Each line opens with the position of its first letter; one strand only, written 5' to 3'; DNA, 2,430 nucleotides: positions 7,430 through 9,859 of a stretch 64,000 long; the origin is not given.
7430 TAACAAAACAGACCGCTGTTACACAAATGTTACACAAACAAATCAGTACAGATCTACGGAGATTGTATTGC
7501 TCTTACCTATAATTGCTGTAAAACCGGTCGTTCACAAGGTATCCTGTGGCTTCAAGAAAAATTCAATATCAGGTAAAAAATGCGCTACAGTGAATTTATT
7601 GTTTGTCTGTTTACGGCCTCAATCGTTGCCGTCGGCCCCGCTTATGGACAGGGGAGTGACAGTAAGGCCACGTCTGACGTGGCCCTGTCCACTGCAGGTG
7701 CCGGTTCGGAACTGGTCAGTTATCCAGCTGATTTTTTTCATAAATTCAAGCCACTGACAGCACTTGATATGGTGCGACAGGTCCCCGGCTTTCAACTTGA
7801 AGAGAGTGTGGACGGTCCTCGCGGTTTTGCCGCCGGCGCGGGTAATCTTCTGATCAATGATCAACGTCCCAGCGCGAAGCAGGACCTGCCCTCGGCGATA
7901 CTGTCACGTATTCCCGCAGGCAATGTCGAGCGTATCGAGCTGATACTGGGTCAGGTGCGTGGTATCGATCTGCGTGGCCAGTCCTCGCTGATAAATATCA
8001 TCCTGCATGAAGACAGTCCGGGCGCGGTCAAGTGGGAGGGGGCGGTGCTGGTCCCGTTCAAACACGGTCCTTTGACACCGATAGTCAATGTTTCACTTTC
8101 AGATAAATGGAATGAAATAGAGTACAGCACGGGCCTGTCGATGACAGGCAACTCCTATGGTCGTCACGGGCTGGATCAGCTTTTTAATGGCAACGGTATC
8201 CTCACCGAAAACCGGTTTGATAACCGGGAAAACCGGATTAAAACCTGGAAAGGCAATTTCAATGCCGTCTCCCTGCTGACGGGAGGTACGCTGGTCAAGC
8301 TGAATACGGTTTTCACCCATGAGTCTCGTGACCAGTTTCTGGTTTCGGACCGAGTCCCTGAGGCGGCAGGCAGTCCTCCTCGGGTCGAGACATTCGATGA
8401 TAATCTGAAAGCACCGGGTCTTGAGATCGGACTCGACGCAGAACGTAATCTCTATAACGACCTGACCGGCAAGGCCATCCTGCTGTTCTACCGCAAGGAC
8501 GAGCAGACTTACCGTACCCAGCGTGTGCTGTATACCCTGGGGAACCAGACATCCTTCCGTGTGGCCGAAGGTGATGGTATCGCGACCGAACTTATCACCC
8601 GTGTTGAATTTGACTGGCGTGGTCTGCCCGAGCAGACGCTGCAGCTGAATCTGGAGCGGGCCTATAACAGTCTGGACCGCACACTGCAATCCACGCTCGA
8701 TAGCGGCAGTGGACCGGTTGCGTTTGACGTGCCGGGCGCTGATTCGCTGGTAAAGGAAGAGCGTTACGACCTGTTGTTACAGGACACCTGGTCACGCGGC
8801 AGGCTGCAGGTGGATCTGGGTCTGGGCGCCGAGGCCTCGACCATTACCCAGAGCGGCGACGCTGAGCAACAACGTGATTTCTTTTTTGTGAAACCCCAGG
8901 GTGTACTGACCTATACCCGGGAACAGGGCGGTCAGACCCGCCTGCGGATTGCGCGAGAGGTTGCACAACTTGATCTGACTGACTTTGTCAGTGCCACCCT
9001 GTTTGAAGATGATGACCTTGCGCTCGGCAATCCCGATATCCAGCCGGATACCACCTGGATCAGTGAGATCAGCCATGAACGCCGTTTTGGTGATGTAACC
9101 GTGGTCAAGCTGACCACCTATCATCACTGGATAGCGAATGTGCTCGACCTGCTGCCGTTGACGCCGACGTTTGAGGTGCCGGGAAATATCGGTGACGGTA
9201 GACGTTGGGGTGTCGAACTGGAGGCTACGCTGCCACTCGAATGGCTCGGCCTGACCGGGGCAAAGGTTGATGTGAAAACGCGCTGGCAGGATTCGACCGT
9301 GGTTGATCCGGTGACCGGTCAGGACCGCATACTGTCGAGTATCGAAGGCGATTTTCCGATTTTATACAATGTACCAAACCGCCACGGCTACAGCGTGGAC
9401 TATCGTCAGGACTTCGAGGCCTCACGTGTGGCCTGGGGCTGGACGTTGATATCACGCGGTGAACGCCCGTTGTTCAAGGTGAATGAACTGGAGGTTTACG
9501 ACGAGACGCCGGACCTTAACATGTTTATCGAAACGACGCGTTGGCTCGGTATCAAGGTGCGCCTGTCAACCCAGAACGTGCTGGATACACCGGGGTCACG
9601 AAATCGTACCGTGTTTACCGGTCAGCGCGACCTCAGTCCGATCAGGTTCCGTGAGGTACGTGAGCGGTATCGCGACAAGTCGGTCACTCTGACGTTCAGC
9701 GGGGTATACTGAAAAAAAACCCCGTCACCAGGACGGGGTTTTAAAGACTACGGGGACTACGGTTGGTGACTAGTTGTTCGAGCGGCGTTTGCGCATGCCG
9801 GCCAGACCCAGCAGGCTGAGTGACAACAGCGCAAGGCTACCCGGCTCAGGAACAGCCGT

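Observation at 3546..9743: Divergent pair of paralogous TonB-dependent receptors bracketing a 4,5-dihydroxyphthalate-decarboxylase-family gene and a DUF4010 gene fragment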

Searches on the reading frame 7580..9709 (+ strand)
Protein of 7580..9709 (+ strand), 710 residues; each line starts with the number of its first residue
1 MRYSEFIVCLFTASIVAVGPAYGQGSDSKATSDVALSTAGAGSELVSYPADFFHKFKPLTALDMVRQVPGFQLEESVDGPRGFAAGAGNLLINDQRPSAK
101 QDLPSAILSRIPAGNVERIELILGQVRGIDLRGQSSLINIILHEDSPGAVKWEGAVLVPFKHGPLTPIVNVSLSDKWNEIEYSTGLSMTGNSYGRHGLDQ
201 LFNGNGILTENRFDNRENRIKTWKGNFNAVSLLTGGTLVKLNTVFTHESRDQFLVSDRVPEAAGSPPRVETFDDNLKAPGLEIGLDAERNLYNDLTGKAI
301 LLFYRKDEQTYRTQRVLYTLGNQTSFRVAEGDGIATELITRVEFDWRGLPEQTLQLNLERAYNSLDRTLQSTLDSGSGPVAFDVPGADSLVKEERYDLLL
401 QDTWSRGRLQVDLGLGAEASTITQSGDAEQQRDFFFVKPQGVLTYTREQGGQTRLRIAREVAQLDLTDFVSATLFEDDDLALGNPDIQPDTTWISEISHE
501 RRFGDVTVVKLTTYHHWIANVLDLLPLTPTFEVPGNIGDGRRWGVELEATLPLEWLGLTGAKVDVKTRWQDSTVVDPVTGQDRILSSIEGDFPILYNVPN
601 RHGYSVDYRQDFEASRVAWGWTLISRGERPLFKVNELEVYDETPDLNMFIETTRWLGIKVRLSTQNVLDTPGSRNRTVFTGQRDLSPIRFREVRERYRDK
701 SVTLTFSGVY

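Call 4: search_protein_families(library=pfam, proteins=[window:7580-9709:+], max_evalue=0.01)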
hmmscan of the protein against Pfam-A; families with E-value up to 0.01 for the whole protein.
window:7580-9709:+ (710 aa): 1 family
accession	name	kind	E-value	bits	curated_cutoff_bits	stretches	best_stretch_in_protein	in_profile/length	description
PF00593.30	TonB_dep_Rec_b-barrel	-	4.8e-11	43.6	27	1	242-629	18-398/436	TonB dependent receptor-like, beta-barrel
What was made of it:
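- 7580..9712 (+): Receptor B: a TonB-dependent-transporter-fold outer-membrane protein, 710 aa. PF00593 E 4.8e-11 (call 4).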

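Call 5: search_protein_families(library=ncbifam, proteins=[window:7580-9709:+], max_evalue=0.01)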
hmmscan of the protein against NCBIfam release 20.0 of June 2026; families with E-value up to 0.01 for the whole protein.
window:7580-9709:+ (710 aa): 1 family
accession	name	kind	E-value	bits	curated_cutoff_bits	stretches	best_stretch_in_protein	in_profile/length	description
TIGR01779.1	TonB-B12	equivalog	0.0062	15.1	599.7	0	470-631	412-548/614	TonB-dependent vitamin B12 receptor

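Call 12: find_homologous_proteins(query=window:7580-9709:+)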
Query window:7580-9709:+ (710 aa): 781 proteins with E <= 0.001 among 8000 candidates; the best 120 are listed.
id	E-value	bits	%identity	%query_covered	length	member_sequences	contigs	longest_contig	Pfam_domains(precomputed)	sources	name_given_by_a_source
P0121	0.0e+0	1613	100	100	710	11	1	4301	PF00593.31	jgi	-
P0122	0.0e+0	1428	87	100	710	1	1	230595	PF00593.31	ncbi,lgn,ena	-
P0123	0.0e+0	1417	87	100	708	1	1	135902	PF00593.31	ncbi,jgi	jgi:hypothetical protein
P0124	0.0e+0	1275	78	100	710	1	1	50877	-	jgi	-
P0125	0.0e+0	1059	69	94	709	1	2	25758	PF00593.31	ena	-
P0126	0.0e+0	1054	64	100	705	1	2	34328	PF00593.31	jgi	jgi:hypothetical protein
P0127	0.0e+0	1038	64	100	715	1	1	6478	PF00593.31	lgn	-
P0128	0.0e+0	1014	64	96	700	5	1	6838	PF00593.31,PF14905.13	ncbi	-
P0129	2.2e-298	1009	64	96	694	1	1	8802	PF00593.31,PF14905.13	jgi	jgi:hypothetical protein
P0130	1.9e-297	1006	63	100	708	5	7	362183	PF00593.31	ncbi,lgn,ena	-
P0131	9.5e-297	1004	64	95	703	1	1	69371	PF14905.13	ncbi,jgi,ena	-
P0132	5.0e-296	1002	62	99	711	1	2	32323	PF07715.21,PF00593.31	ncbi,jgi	ncbi:MAG: hypothetical protein ACI9XC_000879 [Gammaproteobacteria bacterium]|jgi:hypothetical protei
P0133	5.0e-296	1002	63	94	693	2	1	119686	PF07715.21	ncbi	ncbi:MAG: TonB-dependent receptor plug domain-containing protein [Gammaproteobacteria bacterium]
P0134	2.6e-292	989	61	99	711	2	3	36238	PF07715.21,PF00593.31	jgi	jgi:hypothetical protein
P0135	4.9e-289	979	61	99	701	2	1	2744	PF00593.31,PF14905.13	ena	-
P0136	1.7e-287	973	63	95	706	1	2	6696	PF00593.31,PF14905.13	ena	-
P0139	8.5e-257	872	56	96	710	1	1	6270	PF07715.21,PF00593.31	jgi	jgi:hypothetical protein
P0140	3.3e-250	850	56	94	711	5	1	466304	PF07715.21,PF00593.31,PF14905.13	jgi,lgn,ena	-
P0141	1.8e-249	848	59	91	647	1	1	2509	PF00593.31,PF14905.13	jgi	jgi:outer membrane receptor protein involved in Fe transport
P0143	7.0e-236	803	53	99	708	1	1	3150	PF07715.21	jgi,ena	-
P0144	5.0e-232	790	52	99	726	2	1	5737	PF00593.31,PF14905.13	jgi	jgi:hypothetical protein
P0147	9.0e-230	783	53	95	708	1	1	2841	PF00593.31,PF14905.13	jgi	jgi:hypothetical protein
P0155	1.4e-225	769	55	94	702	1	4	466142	PF07715.21,PF00593.31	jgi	jgi:hypothetical protein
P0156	3.2e-225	768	52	99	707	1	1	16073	PF00593.31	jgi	-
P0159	1.6e-224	765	51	99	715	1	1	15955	PF00593.31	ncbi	-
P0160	2.8e-224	765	51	98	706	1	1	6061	PF00593.31,PF14905.13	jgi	jgi:hypothetical protein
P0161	1.1e-223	763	51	99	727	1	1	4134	PF00593.31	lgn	-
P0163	1.4e-223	762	50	100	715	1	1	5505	PF00593.31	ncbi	-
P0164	2.1e-223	762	51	99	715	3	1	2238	PF07715.21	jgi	jgi:hypothetical protein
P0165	2.9e-223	761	54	94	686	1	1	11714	PF00593.31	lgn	-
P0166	3.4e-223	761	54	94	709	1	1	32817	PF00593.31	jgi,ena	-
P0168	7.8e-223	760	50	100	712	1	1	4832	PF00593.31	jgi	-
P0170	8.9e-223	760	50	100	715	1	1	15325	PF00593.31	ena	-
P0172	2.1e-222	758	52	94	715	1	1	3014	PF00593.31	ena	-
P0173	2.2e-222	758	50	100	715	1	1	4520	PF00593.31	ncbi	-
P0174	3.6e-222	758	50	100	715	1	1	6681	PF00593.31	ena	-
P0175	5.3e-222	757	51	100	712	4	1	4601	PF00593.31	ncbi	-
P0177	7.6e-222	756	52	95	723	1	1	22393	PF07715.21,PF14905.13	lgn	-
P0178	1.2e-221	756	52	94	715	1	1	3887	PF00593.31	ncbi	-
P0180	1.3e-221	756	50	100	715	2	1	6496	PF00593.31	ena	-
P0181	1.8e-221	755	50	100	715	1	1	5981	PF00593.31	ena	-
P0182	2.0e-221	755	50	100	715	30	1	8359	PF00593.31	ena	-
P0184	1.9e-220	752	52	94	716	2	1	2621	PF00593.31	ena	-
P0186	5.5e-220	750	50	99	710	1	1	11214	PF00593.31,PF14905.13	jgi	jgi:hypothetical protein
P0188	8.2e-220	750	50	100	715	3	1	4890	PF00593.31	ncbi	-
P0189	1.5e-219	749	50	100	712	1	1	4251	PF00593.31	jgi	-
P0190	1.5e-219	749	50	100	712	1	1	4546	PF00593.31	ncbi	-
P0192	4.2e-219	747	50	100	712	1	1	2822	PF00593.31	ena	-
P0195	4.6e-219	747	52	94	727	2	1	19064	PF07715.21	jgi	-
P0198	6.7e-219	747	53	96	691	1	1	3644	PF00593.31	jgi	jgi:hypothetical protein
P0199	9.8e-219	746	51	100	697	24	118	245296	PF07715.21,PF00593.31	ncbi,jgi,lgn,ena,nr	ncbi:hypothetical protein GWP57_11935 [Gammaproteobacteria bacterium]|jgi:hypothetical protein|nr:hy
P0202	1.3e-218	746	50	100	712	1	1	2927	PF00593.31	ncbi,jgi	-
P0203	1.5e-218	746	53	94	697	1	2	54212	PF00593.31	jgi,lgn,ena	jgi:hypothetical protein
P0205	2.1e-218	745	50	100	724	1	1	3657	PF07715.21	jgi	jgi:hypothetical protein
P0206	2.4e-218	745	53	94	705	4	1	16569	PF00593.31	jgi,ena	-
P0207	2.9e-218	745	52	99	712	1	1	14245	PF00593.31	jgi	-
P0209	1.2e-217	743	49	99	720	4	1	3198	PF00593.31,PF14905.13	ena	-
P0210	1.3e-217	742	52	95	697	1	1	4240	PF00593.31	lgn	-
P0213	2.0e-217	742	48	99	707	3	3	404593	PF00593.31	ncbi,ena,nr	ncbi:MAG: TonB-dependent receptor [Gammaproteobacteria bacterium]|nr:TonB-dependent receptor [Gammap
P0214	2.1e-217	742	53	94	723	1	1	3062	PF00593.31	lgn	-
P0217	6.2e-217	740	53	94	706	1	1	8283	PF07715.21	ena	-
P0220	2.6e-216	738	52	95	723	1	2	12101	PF00593.31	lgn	-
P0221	3.4e-216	738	49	99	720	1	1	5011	PF00593.31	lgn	-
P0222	6.8e-216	737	49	99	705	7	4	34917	PF00593.31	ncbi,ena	-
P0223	8.6e-216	736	49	99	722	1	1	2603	PF00593.31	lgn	-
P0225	9.6e-216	736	50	99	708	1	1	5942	PF00593.31,PF14905.13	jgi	jgi:hypothetical protein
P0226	1.1e-215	736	52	94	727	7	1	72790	PF07715.21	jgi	jgi:hypothetical protein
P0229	1.9e-215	735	49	100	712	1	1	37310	PF00593.31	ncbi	-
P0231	2.3e-215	735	51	94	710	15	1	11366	PF00593.31,PF14905.13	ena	-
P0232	3.8e-215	734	49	100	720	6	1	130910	PF00593.31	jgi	-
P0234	4.0e-215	734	50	100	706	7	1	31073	PF00593.31,PF14905.13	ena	-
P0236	5.0e-215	734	52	94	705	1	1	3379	PF00593.31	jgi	jgi:hypothetical protein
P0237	1.1e-214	733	52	94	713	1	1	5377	PF07715.21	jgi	-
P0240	1.0e-213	730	52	94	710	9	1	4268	PF00593.31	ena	-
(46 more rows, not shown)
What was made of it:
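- On TonB-dependent transporter (outer-membrane receptor): Several family members carry a precomputed PF07715 hit (call 12).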

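Call 17: find_related_loci(query=A1, collection=genome_contigs, flank=10000)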
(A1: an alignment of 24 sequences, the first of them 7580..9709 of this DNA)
Query A1 (710 aa) in genome_contigs; peptide patterns used: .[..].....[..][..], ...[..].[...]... (x = any residue, [..] = any of these).
188 stretches matched a pattern; 132 encode a relative of the query (tblastn E <= 1e-3); the best 80 are kept; 74 distinct loci.
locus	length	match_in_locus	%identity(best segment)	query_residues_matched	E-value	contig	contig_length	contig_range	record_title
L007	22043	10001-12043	64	30-710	0e+0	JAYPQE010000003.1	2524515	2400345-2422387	MAG: Candidatus Eutrophobius brisbanensis isolate SD3109_NP_maxbin_bins.tsv.086 contig_7445_pilon, whole genome shotgun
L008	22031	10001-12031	64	34-710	0e+0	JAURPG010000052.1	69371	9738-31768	MAG: Gammaproteobacteria bacterium isolate SFB_South_Co_18 k141_1732326, whole genome shotgun sequence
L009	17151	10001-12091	62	7-710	0e+0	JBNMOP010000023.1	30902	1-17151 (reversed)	MAG: Gammaproteobacteria bacterium isolate 3300054698_19 Ga0535670_0001807, whole genome shotgun sequence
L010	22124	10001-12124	63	1-710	0e+0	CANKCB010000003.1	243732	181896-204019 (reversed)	MAG: Gammaproteobacteria bacterium isolate RH-27jun17-231 genome assembly, contig: RH-27jun17-C74, whole genome shotgun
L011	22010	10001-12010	62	40-710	0e+0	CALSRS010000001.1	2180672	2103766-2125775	MAG: uncultured Gammaproteobacteria bacterium isolate L_MB228 genome assembly, contig: contig_31686_L_MB228, whole genom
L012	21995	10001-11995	56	45-710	0e+0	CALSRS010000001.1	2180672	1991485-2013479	MAG: uncultured Gammaproteobacteria bacterium isolate L_MB228 genome assembly, contig: contig_31686_L_MB228, whole genom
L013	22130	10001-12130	87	1-710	0e+0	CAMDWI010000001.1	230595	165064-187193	MAG: Klebsiella pneumoniae isolate MH-09jul19-253 genome assembly, contig: MH-09jul19-C43, whole genome shotgun sequence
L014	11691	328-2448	50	1-710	0e+0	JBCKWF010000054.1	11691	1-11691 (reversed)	Gammaproteobacteria bacterium isolate SLM_MC1B_46-E17 Node_54_length_11691_cov_18.697617, whole genome shotgun sequence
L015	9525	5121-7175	53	26-710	0e+0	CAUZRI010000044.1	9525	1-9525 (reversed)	MAG: Gammaproteobacteria bacterium isolate CB4_SCM.19 genome assembly, contig: Ga0302127_10003492, whole genome shotgun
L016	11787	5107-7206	50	6-710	0e+0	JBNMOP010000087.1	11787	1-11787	MAG: Gammaproteobacteria bacterium isolate 3300054698_19 Ga0535670_0011000, whole genome shotgun sequence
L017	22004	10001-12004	53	45-710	0e+0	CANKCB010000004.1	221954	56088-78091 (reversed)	MAG: Gammaproteobacteria bacterium isolate RH-27jun17-231 genome assembly, contig: RH-27jun17-C100, whole genome shotgun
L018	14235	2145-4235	51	1-710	0e+0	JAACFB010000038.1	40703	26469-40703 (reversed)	MAG: Gammaproteobacteria bacterium isolate bin.9 scaffold_209, whole genome shotgun sequence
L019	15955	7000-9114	51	9-710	0e+0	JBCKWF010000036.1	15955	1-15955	Gammaproteobacteria bacterium isolate SLM_MC1B_46-E17 Node_36_length_15955_cov_85.707826, whole genome shotgun sequence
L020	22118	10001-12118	49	1-708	0e+0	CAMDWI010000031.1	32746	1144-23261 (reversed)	MAG: Klebsiella pneumoniae isolate MH-09jul19-253 genome assembly, contig: MH-09jul19-C2761, whole genome shotgun sequen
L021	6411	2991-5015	50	40-710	0e+0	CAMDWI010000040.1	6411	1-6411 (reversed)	MAG: Klebsiella pneumoniae isolate MH-09jul19-253 genome assembly, contig: MH-09jul19-C29258, whole genome shotgun seque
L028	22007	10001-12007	51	44-710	0e+0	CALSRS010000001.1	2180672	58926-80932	MAG: uncultured Gammaproteobacteria bacterium isolate L_MB228 genome assembly, contig: contig_31686_L_MB228, whole genom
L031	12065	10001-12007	50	44-710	0e+0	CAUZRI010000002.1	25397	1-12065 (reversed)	MAG: Gammaproteobacteria bacterium isolate CB4_SCM.19 genome assembly, contig: Ga0302127_10000320, whole genome shotgun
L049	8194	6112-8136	51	37-710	0e+0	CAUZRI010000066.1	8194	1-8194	MAG: Gammaproteobacteria bacterium isolate CB4_SCM.19 genome assembly, contig: Ga0302127_10004866, whole genome shotgun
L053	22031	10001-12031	48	34-710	0e+0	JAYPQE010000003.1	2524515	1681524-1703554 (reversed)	MAG: Candidatus Eutrophobius brisbanensis isolate SD3109_NP_maxbin_bins.tsv.086 contig_7445_pilon, whole genome shotgun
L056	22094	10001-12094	46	2-710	0e+0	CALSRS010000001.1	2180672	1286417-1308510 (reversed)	MAG: uncultured Gammaproteobacteria bacterium isolate L_MB228 genome assembly, contig: contig_31686_L_MB228, whole genom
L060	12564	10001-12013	49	39-710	0e+0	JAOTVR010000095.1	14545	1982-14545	MAG: Gammaproteobacteria bacterium isolate 13_May_SF_Bin53 13_May_SF_Bin53_scaffold_3232_c1, whole genome shotgun sequen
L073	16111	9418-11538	44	8-710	0e+0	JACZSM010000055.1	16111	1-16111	MAG: Proteobacteria bacterium isolate B112T1L10 B112T1L10_NODE5349, whole genome shotgun sequence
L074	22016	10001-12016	45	7-694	0e+0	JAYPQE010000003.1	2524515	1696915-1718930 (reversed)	MAG: Candidatus Eutrophobius brisbanensis isolate SD3109_NP_maxbin_bins.tsv.086 contig_7445_pilon, whole genome shotgun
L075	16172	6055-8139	45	6-710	0e+0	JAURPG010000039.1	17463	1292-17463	MAG: Gammaproteobacteria bacterium isolate SFB_South_Co_18 k141_1415213, whole genome shotgun sequence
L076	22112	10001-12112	45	8-710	0e+0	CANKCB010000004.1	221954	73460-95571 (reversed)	MAG: Gammaproteobacteria bacterium isolate RH-27jun17-231 genome assembly, contig: RH-27jun17-C100, whole genome shotgun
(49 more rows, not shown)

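Call 32: search_protein_families(library=pfam, proteins=[L007:3436-5211:+, L076:7046-9793:+, L008:12059-13873:-, L049:1698-3437:+, L049:1253-1531:+, L074:7633-9498:+, L028:12068-12838:+, L075:9838-10257:+, L031:9156-9755:-, L073:11654-12781:+], max_evalue=0.001)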
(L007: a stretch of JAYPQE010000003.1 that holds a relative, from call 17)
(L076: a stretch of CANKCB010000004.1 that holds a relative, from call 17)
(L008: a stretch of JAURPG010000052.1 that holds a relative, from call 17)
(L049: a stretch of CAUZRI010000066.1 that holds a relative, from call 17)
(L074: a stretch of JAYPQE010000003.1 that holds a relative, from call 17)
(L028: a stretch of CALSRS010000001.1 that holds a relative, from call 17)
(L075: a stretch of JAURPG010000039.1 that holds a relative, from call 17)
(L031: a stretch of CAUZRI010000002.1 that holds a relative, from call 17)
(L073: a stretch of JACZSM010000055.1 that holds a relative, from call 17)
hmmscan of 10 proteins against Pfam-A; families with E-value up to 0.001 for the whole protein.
L007:3436-5211:+ (592 aa): 2 families
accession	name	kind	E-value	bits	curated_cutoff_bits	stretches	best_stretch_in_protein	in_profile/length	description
PF07969.17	Amidohydro_3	-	2.3e-83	281.7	29.7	1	90-586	2-468/472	Amidohydrolase family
PF01979.26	Amidohydro_1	-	1.9e-12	47.5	25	1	371-587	126-343/345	Amidohydrolase family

L076:7046-9793:+ (916 aa): 2 families
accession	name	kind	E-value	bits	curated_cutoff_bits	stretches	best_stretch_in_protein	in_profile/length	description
PF00593.30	TonB_dep_Rec_b-barrel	-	1.6e-20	74.9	27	1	371-876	56-436/436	TonB dependent receptor-like, beta-barrel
PF07715.20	Plug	-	2.2e-16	60.7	23.9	1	43-149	2-107/107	TonB-dependent Receptor Plug Domain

L008:12059-13873:- (605 aa): 0 families

L049:1698-3437:+ (580 aa): 3 families
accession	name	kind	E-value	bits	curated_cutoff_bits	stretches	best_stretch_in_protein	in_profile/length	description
PF13442.11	Cytochrome_CBB3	-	2.4e-09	37.8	27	1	492-571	5-68/68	Cytochrome C oxidase, cbb3-type, subunit III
PF00034.26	Cytochrom_C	-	2.1e-06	29.4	21.3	1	492-574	3-89/90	Cytochrome c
PF05425.18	CopD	-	3.1e-05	24.8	32.1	1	172-246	3-74/105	Copper resistance protein D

L049:1253-1531:+ (93 aa): 0 families

L074:7633-9498:+ (622 aa): 4 families
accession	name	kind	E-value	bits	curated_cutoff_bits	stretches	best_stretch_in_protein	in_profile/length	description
PF01011.28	PQQ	-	2.1e-51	175.8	26.7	2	75-412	1-338/595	Glucose/ethanol/alcohol dehydrogenase, beta-propeller domain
PF13360.13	PQQ_2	-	6.7e-20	72.2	27.6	2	102-203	54-148/233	Outer membrane protein assembly factor BamB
PF13570.13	Beta-prop_ACSF4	-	1.5e-06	28.3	133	0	123-201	19-89/329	Beta-alanine-activating enzyme, beta-propeller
PF23727.1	Beta-prop_FAM234A_B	-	4.2e-05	22.7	26.4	0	368-430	69-140/467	FAM234A/B beta-propeller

L028:12068-12838:+ (257 aa): 1 family
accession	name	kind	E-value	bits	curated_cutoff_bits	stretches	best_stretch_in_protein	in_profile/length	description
PF13709.12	DUF4159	-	2.9e-40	138.4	25.9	1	58-255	8-202/202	Domain of unknown function (DUF4159)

L075:9838-10257:+ (140 aa): 0 families

L031:9156-9755:- (200 aa): 10 families
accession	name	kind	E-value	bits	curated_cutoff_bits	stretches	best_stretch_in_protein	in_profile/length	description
PF13649.12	Methyltransf_25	-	7.1e-10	39.9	27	1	70-139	1-70/97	Methyltransferase domain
PF13847.12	Methyltransf_31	-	1.4e-09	38.2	27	1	69-168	6-115/145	Methyltransferase domain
PF06325.19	PrmA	-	4e-08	33.6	22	1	66-130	161-226/296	Ribosomal protein L11 methyltransferase (PrmA)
PF08241.18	Methyltransf_11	-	3.4e-07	31.3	21.2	1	72-133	2-60/95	Methyltransferase domain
PF08123.19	DOT1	-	2e-06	27.9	23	0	117-163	108-157/205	Histone methylation protein DOT1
PF08242.18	Methyltransf_12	-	0.00011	23.2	30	1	71-137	1-71/98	Methyltransferase domain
PF09445.16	Methyltransf_15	-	0.00025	21.1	22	1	69-127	3-61/165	RNA cap guanine-N2 methyltransferase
PF05175.20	MTS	-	0.00032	20.8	23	1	66-129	31-95/170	Methyltransferase small domain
PF13489.12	Methyltransf_23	-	0.00037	20.7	27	1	67-125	23-70/164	Methyltransferase domain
PF01170.24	UPF0020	-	0.00087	19.5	22.3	0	89-128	77-116/197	RMKL-like, methyltransferase domain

L073:11654-12781:+ (376 aa): 3 families
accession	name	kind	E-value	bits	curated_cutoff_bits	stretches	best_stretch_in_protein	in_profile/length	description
PF07883.17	Cupin_2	-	1.9e-12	47.2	27.2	2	75-147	3-69/70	Cupin domain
PF00190.28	Cupin_1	-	0.00012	22.1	22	0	91-149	55-115/151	Cupin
PF02041.22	Auxin_BP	-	0.00067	19.8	21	0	76-159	50-137/167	Auxin binding protein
